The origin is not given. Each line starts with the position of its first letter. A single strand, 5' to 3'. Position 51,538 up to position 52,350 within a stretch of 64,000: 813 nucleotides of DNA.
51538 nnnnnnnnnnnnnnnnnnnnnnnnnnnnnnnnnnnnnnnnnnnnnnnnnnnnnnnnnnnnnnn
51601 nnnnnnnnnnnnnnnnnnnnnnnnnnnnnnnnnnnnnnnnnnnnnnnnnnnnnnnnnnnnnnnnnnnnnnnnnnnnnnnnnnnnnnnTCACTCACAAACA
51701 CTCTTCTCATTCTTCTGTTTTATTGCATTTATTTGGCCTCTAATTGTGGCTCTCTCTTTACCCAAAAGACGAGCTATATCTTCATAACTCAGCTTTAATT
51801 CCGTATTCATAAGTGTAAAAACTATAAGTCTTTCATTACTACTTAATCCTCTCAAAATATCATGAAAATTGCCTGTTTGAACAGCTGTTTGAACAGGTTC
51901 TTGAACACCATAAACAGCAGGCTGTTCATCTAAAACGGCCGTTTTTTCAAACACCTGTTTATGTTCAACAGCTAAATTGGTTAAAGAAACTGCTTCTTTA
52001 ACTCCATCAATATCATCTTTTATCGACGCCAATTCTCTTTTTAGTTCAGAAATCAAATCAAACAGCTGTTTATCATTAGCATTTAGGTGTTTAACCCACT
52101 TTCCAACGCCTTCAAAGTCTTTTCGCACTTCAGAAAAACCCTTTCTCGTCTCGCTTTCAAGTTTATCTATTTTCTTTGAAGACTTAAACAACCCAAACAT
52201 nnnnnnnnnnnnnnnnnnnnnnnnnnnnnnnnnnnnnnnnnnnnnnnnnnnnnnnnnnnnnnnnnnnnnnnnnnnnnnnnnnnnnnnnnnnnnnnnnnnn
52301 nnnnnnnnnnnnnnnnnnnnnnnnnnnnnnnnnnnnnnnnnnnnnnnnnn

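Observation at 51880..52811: Six copies of the 10-bp palindrome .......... within about 930 bp, next to HTH-protein genes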

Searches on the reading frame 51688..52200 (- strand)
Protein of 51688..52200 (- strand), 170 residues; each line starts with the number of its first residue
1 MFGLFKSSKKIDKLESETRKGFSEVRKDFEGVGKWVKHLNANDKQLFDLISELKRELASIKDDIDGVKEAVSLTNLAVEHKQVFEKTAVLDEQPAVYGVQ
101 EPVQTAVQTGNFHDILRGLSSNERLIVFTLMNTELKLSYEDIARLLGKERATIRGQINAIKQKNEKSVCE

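Call 11: search_protein_families(library=pfam, proteins=[window:51688-52200:-], max_evalue=0.1)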
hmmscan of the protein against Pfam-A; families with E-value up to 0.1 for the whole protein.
window:51688-52200:- (170 aa): 10 families
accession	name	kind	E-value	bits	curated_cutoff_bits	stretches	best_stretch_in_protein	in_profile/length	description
PF05377.16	FlaC_arch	-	0.0023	18.8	27.8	0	50-71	16-37/55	Flagella accessory protein C (FlaC)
PF06009.19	Laminin_II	-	0.0044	17.5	33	1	6-73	28-101/138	Laminin Domain II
PF13936.12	HTH_38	-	0.0054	16.9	27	1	117-153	3-37/44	Helix-turn-helix domain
PF08281.18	Sigma70_r4_2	-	0.0062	16.6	25.7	1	113-158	5-48/54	Sigma-70, region 4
PF11932.13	DUF3450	-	0.021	14.6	32.6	1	6-69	34-93/241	Protein of unknown function (DUF3450)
PF07889.17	DUF1664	-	0.023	15.2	34.6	1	8-73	47-112/124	Protein of unknown function (DUF1664)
PF08279.18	HTH_11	-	0.027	14.8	25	1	124-163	3-42/55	HTH domain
PF10146.14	zf-C4H2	-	0.066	14.2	34.5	1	8-88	37-123/240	Zinc finger-containing protein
PF13730.12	HTH_36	-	0.071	13.4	25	0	119-161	3-50/55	Helix-turn-helix domain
PF18470.6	Cas9_a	-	0.079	13.1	26.9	0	117-158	48-92/221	Cas9 alpha-helical lobe domain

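Call 12: search_protein_families(library=ncbifam, proteins=[window:51688-52200:-], max_evalue=0.1)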
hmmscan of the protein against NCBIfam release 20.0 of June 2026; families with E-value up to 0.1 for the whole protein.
window:51688-52200:- (170 aa): 7 families
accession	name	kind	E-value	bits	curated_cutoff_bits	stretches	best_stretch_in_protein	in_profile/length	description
TIGR02937.1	sigma70-ECF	superfamily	0.00042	20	42.9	1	72-163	96-160/165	sigma-70 family RNA polymerase sigma factor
NF053606.1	Sta1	subfamily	0.00085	19.4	80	1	112-163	11-61/100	Sta1 family transcriptional regulator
TIGR01884.1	cas_HTH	subfamily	0.001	18.5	60.2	1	105-163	126-183/202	CRISPR-associated CARF protein Csa3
NF005385.0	PRK06930.1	subfamily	0.0025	17.5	136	1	105-166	101-160/170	positive control sigma-like factor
NF010725.0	PRK14127.1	equivalog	0.0036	17.7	91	0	23-65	35-77/111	cell division regulator GpsB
TIGR02983.1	SigE-fam_strep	subfamily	0.028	14.3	141.55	1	84-157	78-147/162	SigE family RNA polymerase sigma factor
NF002375.0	PRK01371.1-2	equivalog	0.073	13.3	137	0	46-94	80-128/137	sec-independent translocase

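Call 16: find_homologous_proteins(query=window:51688-52200:-, max_evalue=0.001)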
Query window:51688-52200:- (170 aa): 1054 proteins with E <= 0.001 among 1111 candidates; the best 120 are listed.
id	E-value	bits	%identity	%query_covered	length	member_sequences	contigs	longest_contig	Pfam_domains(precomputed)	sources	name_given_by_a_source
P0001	5.1e-103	360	100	100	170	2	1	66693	-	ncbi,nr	ncbi:hypothetical protein J4423_05300 [Candidatus Pacearchaeota archaeon]|nr:hypothetical protein [C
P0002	6.0e-99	346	97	100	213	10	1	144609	-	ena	-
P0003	3.8e-90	318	89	100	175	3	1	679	-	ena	-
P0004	6.7e-90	317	89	100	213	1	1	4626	-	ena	-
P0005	3.4e-89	315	91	96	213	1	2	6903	-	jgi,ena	-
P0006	3.4e-89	315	91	96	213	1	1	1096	-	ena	-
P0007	9.3e-88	310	88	100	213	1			-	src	-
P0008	2.4e-85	302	88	100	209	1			-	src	-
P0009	2.8e-83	295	83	100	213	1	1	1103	-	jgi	jgi:uncharacterized protein YoxC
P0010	4.4e-83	295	82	100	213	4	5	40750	-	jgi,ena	-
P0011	4.4e-83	295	82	100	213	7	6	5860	-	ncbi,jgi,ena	-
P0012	7.2e-83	294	84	100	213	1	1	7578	-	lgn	-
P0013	3.1e-82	292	81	100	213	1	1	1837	-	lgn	-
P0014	3.3e-82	292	82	100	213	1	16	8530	-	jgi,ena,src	-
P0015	1.5e-81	290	83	100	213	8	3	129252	-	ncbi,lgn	-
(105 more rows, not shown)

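Call 19: find_related_loci(query=A1, collection=genome_contigs, flank=10000)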
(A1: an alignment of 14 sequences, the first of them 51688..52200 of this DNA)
Query A1 (170 aa) in genome_contigs; peptide patterns used: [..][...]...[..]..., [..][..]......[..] (x = any residue, [..] = any of these).
356 stretches matched a pattern; 245 encode a relative of the query (tblastn E <= 1e-3); the best 80 are kept; 80 distinct loci.
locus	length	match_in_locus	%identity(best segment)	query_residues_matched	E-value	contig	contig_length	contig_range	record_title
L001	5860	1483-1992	82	1-170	1e-91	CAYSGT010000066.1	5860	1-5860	MAG TPA_asm: Candidatus Woesearchaeota archaeon isolate SRP050083_co2_415 genome assembly, contig: NODE_12562_length_586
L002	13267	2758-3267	83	1-170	2e-89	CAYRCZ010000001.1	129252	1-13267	MAG TPA_asm: Candidatus Woesearchaeota archaeon isolate SRP286056_co1_393 genome assembly, contig: NODE_97_length_129252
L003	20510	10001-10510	78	1-170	4e-89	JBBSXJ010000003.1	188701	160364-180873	MAG: Nanoarchaeota archaeon isolate H41-bin063_1 H41_bin063_1_000000000003, whole genome shotgun sequence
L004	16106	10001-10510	81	1-170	3e-89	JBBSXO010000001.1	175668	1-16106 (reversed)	MAG: Nanoarchaeota archaeon isolate H41-bin051_1 H41_bin051_1_000000000001, whole genome shotgun sequence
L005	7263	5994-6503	79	1-170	8e-89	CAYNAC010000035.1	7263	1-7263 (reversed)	MAG TPA_asm: Candidatus Woesearchaeota archaeon isolate binchicken_co105_174 genome assembly, contig: NODE_13617_length_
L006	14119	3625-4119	84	1-165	7e-89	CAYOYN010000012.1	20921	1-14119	MAG TPA_asm: Candidatus Woesearchaeota archaeon isolate SRP278252_co1_545 genome assembly, contig: NODE_4208_length_2092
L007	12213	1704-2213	80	1-170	8e-89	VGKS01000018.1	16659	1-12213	MAG: Candidatus Pacearchaeota archaeon isolate M_DeepCast_50m_m2_169 M_DeepCast_50m_m2_169_Ga0194121_10005896, whole gen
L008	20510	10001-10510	81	1-170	2e-88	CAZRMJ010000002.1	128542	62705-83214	MAG TPA_asm: Candidatus Woesearchaeota archaeon isolate SRP342105_co2_376 genome assembly, contig: NODE_102_length_12854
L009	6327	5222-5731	75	1-170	3e-81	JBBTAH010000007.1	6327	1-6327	MAG: Nanoarchaeota archaeon isolate H51-bin044_1 H51_bin044_1_000000000008, whole genome shotgun sequence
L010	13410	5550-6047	69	1-165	5e-74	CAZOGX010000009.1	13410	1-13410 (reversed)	MAG TPA_asm: Candidatus Woesearchaeota archaeon isolate SRP170004_co1_557 genome assembly, contig: NODE_7319_length_1341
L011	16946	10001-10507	66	1-170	5e-73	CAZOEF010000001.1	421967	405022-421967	MAG TPA_asm: Candidatus Woesearchaeota archaeon isolate SRP263527_co2_228 genome assembly, contig: NODE_6_length_421967_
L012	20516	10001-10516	63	1-170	4e-69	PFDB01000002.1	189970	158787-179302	MAG: Candidatus Pacearchaeota archaeon CG10_big_fil_rev_8_21_14_0_10_34_76 CG10_8_21_14_0.10_scaffold_32_c, whole genome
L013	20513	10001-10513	63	1-170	5e-68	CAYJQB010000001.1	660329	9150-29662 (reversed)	MAG TPA_asm: Candidatus Woesearchaeota archaeon isolate ERP124720_co1_145 genome assembly, contig: NODE_12_length_660329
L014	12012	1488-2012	60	1-170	4e-65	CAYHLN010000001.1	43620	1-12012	MAG TPA_asm: Candidatus Woesearchaeota archaeon isolate ERP119705_co13_477 genome assembly, contig: NODE_993_length_4362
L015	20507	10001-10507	60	1-170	5e-65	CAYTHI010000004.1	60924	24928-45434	MAG TPA_asm: Candidatus Woesearchaeota archaeon isolate SRP269290_co7_531 genome assembly, contig: NODE_92_length_60924_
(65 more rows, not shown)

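Call 28: search_solved_structures(query=A2, max_evalue=1, show_alignments=2)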
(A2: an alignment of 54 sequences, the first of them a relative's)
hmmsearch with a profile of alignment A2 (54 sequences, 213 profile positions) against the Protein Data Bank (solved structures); distinct sequences matched with E-value up to 1: 20.
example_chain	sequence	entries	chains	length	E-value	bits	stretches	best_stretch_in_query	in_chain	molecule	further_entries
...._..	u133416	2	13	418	0.0095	18.7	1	7-76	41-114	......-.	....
9cpc_3E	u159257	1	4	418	0.012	18.4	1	7-79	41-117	Tektin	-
6tao_A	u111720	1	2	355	0.021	17.6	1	15-78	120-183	Non-hemolytic enterotoxin lytic component L1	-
6w08_A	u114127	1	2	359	0.026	17.2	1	15-78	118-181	Motility Associated Killing Factor E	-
6cmv_A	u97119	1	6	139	0.066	15.9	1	100-190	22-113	Transcriptional regulator Lrs14-like protein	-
2yo3_A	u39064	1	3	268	0.066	15.9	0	25-76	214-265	GENERAL CONTROL PROTEIN GCN4, PUTATIVE INNER MEMBRANE PROTEIN, GENERAL CONTROL PROTEIN GCN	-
1k2h_A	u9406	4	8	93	0.2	14.3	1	7-44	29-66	S-100 protein, alpha chain | Protein S100-A1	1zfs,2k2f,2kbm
1t2k_D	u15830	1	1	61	0.24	14.1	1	33-70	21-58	Cyclic-AMP-dependent transcription factor ATF-2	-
8tqk_A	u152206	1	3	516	0.24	14.1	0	22-71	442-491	Fusion glycoprotein F0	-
8vk3_J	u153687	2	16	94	0.41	13.3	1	7-43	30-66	Protein S100A1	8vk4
2yny_A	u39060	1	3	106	0.55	12.9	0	30-69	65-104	GENERAL CONTROL PROTEIN GCN4, PUTATIVE INNER MEMBRANE PROTEIN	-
8tve_A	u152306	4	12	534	0.56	12.9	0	21-71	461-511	Langya henipavirus fusion protein in postfusion state | Langya henipavirus fusion protein in prefusion state | Langya henipavirus postfusion F protein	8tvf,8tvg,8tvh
4j2c_A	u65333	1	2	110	0.64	12.7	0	46-80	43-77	Syntaxin-6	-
6hms_A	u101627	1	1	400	0.67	12.7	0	145-186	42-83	DNA polymerase II small subunit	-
8yz7_A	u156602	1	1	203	0.7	12.6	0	118-161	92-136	Transcriptional regulator, FNR/CRP family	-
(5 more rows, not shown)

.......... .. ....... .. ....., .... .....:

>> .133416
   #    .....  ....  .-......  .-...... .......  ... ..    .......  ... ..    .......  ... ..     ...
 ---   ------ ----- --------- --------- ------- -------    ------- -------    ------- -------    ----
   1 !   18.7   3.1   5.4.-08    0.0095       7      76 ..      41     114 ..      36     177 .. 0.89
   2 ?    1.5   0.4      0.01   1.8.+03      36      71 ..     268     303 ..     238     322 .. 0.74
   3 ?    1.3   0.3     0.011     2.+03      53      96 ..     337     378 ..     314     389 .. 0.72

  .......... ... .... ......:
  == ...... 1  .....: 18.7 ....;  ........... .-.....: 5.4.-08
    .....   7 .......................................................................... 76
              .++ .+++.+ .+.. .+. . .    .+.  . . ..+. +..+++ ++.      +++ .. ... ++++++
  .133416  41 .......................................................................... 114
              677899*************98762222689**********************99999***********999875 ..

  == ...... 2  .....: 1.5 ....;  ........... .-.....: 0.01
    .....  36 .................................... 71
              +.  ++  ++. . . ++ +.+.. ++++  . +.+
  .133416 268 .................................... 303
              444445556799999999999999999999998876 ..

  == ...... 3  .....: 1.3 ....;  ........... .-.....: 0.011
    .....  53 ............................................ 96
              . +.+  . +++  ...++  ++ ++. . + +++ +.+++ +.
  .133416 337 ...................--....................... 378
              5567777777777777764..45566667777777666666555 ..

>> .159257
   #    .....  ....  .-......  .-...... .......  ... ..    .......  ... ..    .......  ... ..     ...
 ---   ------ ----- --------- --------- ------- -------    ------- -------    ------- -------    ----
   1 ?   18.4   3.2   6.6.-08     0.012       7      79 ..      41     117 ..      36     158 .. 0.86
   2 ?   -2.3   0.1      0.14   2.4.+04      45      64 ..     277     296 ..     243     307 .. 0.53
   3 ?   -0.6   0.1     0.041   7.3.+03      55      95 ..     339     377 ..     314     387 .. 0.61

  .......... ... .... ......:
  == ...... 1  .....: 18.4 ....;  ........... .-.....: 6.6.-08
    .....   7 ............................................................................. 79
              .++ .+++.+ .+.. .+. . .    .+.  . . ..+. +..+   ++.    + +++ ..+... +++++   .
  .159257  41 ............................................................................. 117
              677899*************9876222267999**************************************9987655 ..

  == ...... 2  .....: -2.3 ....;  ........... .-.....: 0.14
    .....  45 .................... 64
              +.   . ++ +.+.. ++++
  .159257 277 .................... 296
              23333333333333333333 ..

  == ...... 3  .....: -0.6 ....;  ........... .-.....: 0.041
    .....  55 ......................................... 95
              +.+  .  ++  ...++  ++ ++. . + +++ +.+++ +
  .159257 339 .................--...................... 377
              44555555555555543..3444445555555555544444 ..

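Call 33: predict_structure(alignment_id=A2)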
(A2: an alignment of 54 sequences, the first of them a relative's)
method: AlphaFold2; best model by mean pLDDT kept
length: 213 residues; sequences in the alignment: 54
mean_pLDDT: 69.0   pTM: 0.42
mean pLDDT of the five models: 69.0, 67.1, 60.3, 60.1, 56.2
residues with pLDDT >= 90: 34; 70-90: 70; 50-70: 70; < 50: 39
segments of 3 or more residues with pLDDT < 50: 1-3, 79-96, 98-101, 199-203, 210-213
pLDDT, mean of each block of 10 residues (from residue 1): 55 73 71 68 67 67 64 51 37 46 54 78 90 88 92 92 86 86 82 58 49 43
secondary structure, 60 per line:
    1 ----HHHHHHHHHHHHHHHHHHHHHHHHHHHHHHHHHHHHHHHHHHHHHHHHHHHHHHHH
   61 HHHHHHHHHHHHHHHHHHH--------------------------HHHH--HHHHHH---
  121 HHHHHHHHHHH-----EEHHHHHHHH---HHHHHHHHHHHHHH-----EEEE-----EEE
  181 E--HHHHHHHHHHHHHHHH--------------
elements in order: H5-79 H106-109 H112-117 H121-131 H139-146 H150-163 E169-172 E178-181 H184-199

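Call 36: fold_search(model_id=the predicted structure, library=pdb)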
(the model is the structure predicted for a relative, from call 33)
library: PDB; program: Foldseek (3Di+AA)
matches with E <= 10: 1483; with E <= 0.001: 19
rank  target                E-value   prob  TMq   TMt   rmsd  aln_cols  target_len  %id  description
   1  6cmv_C                1.6e-04  1.00  0.31  0.56   5.9        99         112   21  Crystal structure of Archaeal Biofilm Regulator (AbfR2) from Sulfolobus acidocaldarius (released 2018-11-14)
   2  3eco_A                1.8e-04  1.00  0.34  0.51   5.7        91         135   14  Crystal structure of MepR, a transcription regulator of the Staphylococcus aureus multidrug efflux pump MepA (released 2009-02-10)
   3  4lll_M                2.0e-04  1.00  0.34  0.55   2.9        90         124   14  Crystal structure of S. aureus MepR-DNA complex (released 2014-05-14)
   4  6cmv_B                5.2e-04  1.00  0.31  0.55   6.6       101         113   21  Crystal structure of Archaeal Biofilm Regulator (AbfR2) from Sulfolobus acidocaldarius (released 2018-11-14)
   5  5ffx_A                5.2e-04  1.00  0.29  0.44   7.4       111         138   13  S. aureus MepR G34K Mutant (released 2016-12-21)
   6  4zzl_A                5.6e-04  1.00  0.28  0.40  16.2       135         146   12  MexR R21W derepressor mutant causing multidrug resistance in P. aeruginosa by mexAB-oprM efflux pump expression (released 2016-07-27)
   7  1u2w_C                6.4e-04  1.00  0.33  0.66   4.1        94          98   21  Crystal Structure of the Staphylococcus aureus pI258 CadC (released 2005-07-12)
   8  5fb2_A                6.8e-04  1.00  0.29  0.43   6.8       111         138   14  S. aureus MepR F27L Mutant bound to oligodeoxyribonucleotide (released 2016-12-14)
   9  5hli_A                7.3e-04  1.00  0.33  0.46   3.1        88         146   16  Structure of Disulfide formed AbfR (released 2017-01-25)
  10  3fm5_D                7.3e-04  1.00  0.31  0.46   3.9        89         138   15  X-ray crystal structure of transcriptional regulator (MarR family) from Rhodococcus sp. RHA1 (released 2009-02-03)
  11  4l9n_B                7.8e-04  1.00  0.33  0.49   3.2        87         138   14  Crystal structure of MepR A103V mutant from multidrug resistant S. aureus clinical isolate (released 2013-09-11)
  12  2kko_MODEL_1_A        7.8e-04  1.00  0.33  0.61   2.6        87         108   22  Solution NMR structure of the homodimeric winged helix-turn-helix DNA-binding domain (fragment 1-100) Mb0332 f (released 2009-08-11)
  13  6cmv_D                7.8e-04  1.00  0.30  0.53   5.4        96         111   22  Crystal structure of Archaeal Biofilm Regulator (AbfR2) from Sulfolobus acidocaldarius (released 2018-11-14)
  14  1lj9_B                8.3e-04  1.00  0.33  0.47   3.5        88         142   18  The crystal structure of the transcriptional regulator SlyA (released 2003-01-21)
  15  4lln_I                8.8e-04  1.00  0.33  0.50   5.0        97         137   13  Crystal structure of S. aureus MepR-DNA complex (released 2014-05-14)
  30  6cmv_A                1.5e-03  1.00  0.30  0.54   5.6        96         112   22  Crystal structure of Archaeal Biofilm Regulator (AbfR2) from Sulfolobus acidocaldarius (released 2018-11-14)
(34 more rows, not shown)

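Call 51: find_encoding_contigs(protein=P0002, flank=10000, max_places=3)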
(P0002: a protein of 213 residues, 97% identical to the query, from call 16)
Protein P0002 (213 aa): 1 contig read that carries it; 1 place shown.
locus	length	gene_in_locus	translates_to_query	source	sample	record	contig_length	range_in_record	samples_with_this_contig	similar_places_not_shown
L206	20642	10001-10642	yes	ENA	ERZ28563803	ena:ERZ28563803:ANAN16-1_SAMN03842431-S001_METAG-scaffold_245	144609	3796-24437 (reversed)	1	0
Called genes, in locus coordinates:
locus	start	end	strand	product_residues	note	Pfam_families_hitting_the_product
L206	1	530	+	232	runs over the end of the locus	PF01193:RNA_pol_L (weak), PF01000:RNA_pol_A_bac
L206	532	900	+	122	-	PF00828:Ribosomal_L27A (weak)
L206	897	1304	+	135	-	PF00572:Ribosomal_L13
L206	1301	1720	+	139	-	PF00380:Ribosomal_S9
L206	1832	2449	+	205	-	-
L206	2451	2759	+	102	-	PF14333:DUF4389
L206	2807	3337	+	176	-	PF13563:2_5_RNA_ligase2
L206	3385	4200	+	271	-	PF02899:Phage_int_SAM_1 (faint), PF13495:Phage_int_SAM_4, PF00589:Phage_integrase, PF22823:MrpR_C_cat (weak)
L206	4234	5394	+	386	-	PF04480:DUF559, PF18741:MTES_1575 (weak)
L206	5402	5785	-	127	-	-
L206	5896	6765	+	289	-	PF00535:Glycos_transf_2, PF13641:Glyco_tranf_2_3, PF13632:Glyco_trans_2_3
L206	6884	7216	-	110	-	-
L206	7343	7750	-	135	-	-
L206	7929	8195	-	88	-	PF05016:ParE_toxin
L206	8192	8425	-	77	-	-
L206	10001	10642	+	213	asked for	-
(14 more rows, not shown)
